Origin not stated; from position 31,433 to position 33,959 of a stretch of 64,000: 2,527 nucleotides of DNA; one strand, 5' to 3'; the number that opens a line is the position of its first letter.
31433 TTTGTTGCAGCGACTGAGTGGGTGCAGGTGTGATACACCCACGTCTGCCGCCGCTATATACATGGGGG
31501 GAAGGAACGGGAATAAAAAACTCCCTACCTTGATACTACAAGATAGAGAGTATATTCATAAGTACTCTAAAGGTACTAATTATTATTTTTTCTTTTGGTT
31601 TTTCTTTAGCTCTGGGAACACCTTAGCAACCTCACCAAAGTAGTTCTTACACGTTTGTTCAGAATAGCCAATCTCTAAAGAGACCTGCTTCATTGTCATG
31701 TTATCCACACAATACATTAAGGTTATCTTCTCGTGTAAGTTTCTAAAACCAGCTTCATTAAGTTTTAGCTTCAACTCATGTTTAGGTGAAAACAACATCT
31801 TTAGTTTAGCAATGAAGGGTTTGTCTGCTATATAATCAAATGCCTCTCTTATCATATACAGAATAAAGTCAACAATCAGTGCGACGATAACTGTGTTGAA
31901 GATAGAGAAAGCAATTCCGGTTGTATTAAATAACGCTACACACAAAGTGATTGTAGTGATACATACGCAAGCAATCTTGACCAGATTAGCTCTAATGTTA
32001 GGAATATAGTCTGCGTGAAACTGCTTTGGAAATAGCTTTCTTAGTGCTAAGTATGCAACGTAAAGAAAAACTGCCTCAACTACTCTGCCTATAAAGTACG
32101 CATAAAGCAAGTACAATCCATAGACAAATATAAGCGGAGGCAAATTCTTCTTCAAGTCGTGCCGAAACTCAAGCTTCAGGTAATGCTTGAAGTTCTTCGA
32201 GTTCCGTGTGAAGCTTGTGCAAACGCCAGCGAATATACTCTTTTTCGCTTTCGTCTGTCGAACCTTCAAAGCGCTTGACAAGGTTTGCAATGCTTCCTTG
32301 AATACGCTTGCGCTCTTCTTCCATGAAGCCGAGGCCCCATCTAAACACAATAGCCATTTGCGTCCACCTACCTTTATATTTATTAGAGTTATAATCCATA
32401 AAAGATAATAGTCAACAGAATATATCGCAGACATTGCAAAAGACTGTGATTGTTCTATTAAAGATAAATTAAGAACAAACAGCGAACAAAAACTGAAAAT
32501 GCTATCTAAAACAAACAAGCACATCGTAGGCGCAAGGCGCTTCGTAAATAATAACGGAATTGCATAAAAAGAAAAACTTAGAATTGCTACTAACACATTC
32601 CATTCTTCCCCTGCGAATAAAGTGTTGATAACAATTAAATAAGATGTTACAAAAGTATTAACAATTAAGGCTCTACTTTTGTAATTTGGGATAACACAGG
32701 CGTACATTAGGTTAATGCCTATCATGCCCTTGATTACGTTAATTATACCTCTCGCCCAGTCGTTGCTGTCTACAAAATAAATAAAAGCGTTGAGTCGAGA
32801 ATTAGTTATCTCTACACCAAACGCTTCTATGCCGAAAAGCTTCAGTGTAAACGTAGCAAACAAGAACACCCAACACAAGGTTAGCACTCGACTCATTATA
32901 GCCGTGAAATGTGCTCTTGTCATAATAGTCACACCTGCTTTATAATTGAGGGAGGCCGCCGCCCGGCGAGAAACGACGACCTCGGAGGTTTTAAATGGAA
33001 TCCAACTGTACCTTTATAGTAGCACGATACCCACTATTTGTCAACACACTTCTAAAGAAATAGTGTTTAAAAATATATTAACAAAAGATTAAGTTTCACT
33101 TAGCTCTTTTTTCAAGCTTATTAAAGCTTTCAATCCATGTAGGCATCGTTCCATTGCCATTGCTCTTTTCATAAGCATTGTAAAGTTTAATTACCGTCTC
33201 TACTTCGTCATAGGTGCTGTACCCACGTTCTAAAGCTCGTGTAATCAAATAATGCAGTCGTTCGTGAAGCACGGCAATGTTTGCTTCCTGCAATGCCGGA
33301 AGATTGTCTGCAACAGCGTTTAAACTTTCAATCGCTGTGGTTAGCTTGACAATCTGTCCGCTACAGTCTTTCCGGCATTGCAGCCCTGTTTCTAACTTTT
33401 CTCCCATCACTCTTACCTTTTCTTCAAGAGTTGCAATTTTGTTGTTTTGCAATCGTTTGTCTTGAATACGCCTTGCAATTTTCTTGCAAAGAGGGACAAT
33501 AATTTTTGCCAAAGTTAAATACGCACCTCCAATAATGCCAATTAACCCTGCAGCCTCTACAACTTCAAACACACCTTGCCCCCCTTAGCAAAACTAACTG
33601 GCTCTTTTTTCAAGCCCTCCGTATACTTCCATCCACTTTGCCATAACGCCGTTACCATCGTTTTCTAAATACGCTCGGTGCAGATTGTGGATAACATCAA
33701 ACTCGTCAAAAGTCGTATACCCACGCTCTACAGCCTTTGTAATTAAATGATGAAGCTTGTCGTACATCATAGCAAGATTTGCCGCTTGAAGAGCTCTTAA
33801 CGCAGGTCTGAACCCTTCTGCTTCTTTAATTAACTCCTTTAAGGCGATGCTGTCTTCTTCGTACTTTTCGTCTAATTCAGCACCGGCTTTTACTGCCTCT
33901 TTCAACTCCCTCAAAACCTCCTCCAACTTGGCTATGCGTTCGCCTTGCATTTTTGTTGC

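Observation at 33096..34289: phiLC3-type holin followed by two tandem TM/coiled-coil paralogs instead of an endolysin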

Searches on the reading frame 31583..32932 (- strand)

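Call 4: search_protein_families(library=pfam, proteins=[window:31583-32932:-], max_evalue=1)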
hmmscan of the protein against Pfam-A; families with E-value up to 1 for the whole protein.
window:31583-32932:- (449 aa): 0 families

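Call 5: search_protein_families(library=phrogs, proteins=[window:31583-32932:-], max_evalue=0.1)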
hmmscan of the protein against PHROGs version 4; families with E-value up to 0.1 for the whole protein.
window:31583-32932:- (449 aa): 2 families
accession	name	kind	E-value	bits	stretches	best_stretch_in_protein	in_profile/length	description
phrog_33568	-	unknown function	0.008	16.8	0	60-97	133-169/203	-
phrog_36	-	transcription regulation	0.012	16.2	1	400-437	144-185/220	transcriptional regulator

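Call 17: search_protein_families(library=ncbifam, proteins=[window:31583-32932:-], max_evalue=0.1)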
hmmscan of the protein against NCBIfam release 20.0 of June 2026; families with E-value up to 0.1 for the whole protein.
window:31583-32932:- (449 aa): 0 families

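Call 58: search_protein_families(library=padloc, proteins=[window:31583-32932:-], max_evalue=0.01)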
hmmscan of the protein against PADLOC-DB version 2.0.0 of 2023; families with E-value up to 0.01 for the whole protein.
window:31583-32932:- (449 aa): 0 families

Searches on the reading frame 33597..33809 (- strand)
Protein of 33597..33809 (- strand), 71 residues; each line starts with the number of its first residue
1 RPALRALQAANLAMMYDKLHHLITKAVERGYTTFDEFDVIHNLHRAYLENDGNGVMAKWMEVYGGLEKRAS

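Call 82: predict_structure(alignment_id=A4)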
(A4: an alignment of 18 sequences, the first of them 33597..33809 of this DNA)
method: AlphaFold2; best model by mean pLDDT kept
length: 71 residues; sequences in the alignment: 18
mean_pLDDT: 94.2   pTM: 0.79
mean pLDDT of the five models: 94.2, 93.9, 93.6, 93.7, 92.9
residues with pLDDT >= 90: 60; 70-90: 10; 50-70: 1; < 50: 0
segments of 3 or more residues with pLDDT < 50: none
pLDDT, mean of each block of 10 residues (from residue 1): 86 96 98 97 95 91 97 82
secondary structure, 60 per line:
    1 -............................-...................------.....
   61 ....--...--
elements in order: H2-29 E31-33 H34-49 H56-64 E67-69

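Call 84: fold_search(model_id=the predicted structure, library=pdb)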
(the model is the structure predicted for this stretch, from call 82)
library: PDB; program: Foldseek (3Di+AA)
matches with E <= 10: 11; with E <= 0.001: 0
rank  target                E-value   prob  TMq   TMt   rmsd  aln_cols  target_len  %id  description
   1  3pxi_B                4.4e+00  0.02  0.24  0.05  16.1        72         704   21  Structure of MecA108:ClpC (released 2011-03-16)
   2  6dlm_A                5.8e+00  0.04  0.30  0.29  10.1        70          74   18  DHD127 (released 2018-12-19)
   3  9y4s_A                6.2e+00  0.14  0.54  0.14   5.5        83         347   12  Crystal structure of DNA integrity scanning protein (DisA) from Mycobacterium tuberculosis in complex with cyclic di-A (released 2025-09-17)
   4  8t8f_E                6.2e+00  0.08  0.38  0.10   7.6        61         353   16  Smc5/6 8mer (released 2023-11-15)
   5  7cq3_B                6.2e+00  0.03  0.27  0.26   7.2        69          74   20  Crystal structure of Slx1-Slx4 (released 2021-06-16)
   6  9rai_e                6.2e+00  0.01  0.19  0.04  17.2        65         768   15  Structure of the S.aureus MecA/ClpC/ClpP degradation system (released 2025-09-10)
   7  3txs_A                7.0e+00  0.14  0.58  0.48  12.4        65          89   15  Crystal Structure of phage 44RR small terminase gp16 (released 2011-12-28)
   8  3txs_C                7.5e+00  0.15  0.58  0.46   7.8        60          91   13  Crystal Structure of phage 44RR small terminase gp16 (released 2011-12-28)
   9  8szz_0                8.6e+00  0.14  0.60  0.61  10.2        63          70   11  CryoEM Structure of Computationally Designed Nanocage O32-ZL4 (released 2023-11-01)
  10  4abm_D                9.8e+00  0.10  0.60  0.56  13.6        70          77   11  Crystal Structure of CHMP4B hairpin (released 2012-05-09)
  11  5j0i                  9.8e+00  0.09  0.54  0.53  10.0        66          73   20  De novo design of protein homo-oligomers with modular hydrogen bond network-mediated specificity (released 2016-05-25)

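Call 86: fold_search(model_id=the predicted structure, library=viral)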
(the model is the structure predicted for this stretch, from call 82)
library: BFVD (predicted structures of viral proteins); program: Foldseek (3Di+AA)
matches with E <= 10: 88; with E <= 0.001: 0
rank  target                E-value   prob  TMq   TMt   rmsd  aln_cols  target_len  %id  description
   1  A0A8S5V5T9            1.3e-03  1.00  0.87  0.64   0.9        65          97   32  Holin protein [Myoviridae sp. ct4uh47]
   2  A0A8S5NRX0            1.9e-03  1.00  0.87  0.72   1.1        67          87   27  Holin protein [Myoviridae sp. ctr0w28]
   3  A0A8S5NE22            5.9e-03  1.00  0.87  0.46   1.6        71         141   25  Holin protein [Siphoviridae sp. ctHEr2]
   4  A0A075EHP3            1.4e-02  1.00  0.81  0.29   1.8        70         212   27  Phage holin [Siphovirus contig89]
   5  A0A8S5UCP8            1.6e-02  1.00  0.95  0.40   0.8        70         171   21  Uncharacterized protein [Siphoviridae sp. ctgN495]
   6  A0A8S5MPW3            1.9e-02  1.00  0.80  0.53   1.4        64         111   30  Holin protein [Podoviridae sp. ctoqT5]
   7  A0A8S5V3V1            1.9e-02  1.00  0.79  0.58   2.2        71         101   27  Holin protein [Myoviridae sp. ctk6V34]
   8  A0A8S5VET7            4.5e-02  1.00  0.89  0.49   1.4        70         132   24  Holin protein [Siphoviridae sp. ctSXZ3]
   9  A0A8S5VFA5            5.8e-02  1.00  0.72  0.89   1.1        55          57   25  Holin protein [Siphoviridae sp. ct1da40]
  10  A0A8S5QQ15            7.1e-02  1.00  0.79  0.88   1.1        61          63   30  Holin protein [Siphoviridae sp. ctgBD49]
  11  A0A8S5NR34            8.1e-02  1.00  0.88  0.63   0.9        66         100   24  Uncharacterized protein [Siphoviridae sp. ctSWe10]
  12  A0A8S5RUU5            8.7e-02  1.00  0.92  0.43   1.0        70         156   11  (no name in the UniProt tables at hand)
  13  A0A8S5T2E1            1.2e-01  1.00  0.89  0.63   0.9        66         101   20  Uncharacterized protein [Myoviridae sp. ctqfO1]
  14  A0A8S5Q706            1.3e-01  1.00  0.88  0.44   2.1        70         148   18  Type II secretion system, protein M [Siphoviridae sp. ctdVv30]
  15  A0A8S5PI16            1.4e-01  1.00  0.89  0.30   1.4        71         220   24  Uncharacterized protein [Siphoviridae sp. ctL0q1]
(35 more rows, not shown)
